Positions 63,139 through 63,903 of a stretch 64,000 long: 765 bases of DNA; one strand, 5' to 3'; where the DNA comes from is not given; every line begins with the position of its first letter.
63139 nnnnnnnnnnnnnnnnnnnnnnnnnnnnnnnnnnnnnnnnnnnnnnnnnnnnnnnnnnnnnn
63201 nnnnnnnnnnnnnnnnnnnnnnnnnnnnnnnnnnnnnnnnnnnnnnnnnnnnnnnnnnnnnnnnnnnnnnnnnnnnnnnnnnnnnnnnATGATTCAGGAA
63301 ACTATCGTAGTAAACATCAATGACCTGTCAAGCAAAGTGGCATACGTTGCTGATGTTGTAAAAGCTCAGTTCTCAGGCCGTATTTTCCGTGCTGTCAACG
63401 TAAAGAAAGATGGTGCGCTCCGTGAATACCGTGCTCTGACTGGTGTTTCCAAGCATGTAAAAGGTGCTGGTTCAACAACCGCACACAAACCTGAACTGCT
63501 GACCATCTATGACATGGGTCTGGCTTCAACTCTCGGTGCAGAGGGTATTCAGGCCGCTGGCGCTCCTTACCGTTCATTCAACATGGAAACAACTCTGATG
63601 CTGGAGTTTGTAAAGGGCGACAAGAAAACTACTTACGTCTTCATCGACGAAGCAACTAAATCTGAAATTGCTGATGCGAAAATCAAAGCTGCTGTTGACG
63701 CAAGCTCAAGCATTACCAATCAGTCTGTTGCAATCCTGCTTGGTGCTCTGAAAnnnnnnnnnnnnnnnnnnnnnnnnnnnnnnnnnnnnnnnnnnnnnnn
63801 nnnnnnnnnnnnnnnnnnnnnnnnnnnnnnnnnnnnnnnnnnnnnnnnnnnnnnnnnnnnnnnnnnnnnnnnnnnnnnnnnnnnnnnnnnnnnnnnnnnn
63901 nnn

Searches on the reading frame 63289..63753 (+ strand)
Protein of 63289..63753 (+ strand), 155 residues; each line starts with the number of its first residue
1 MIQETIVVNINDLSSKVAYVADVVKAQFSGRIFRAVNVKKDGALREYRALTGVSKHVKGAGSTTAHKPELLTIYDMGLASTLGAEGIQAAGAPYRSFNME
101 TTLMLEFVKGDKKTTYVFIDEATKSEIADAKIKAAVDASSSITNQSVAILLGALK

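Call 52: search_protein_families(library=phrogs, proteins=[window:63289-63753:+], max_evalue=0.00001)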
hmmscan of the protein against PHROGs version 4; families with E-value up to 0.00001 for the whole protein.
window:63289-63753:+ (155 aa): 1 family
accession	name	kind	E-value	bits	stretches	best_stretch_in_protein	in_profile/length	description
phrog_2267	-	unknown function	3.4e-42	144.1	1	5-127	1-112/112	-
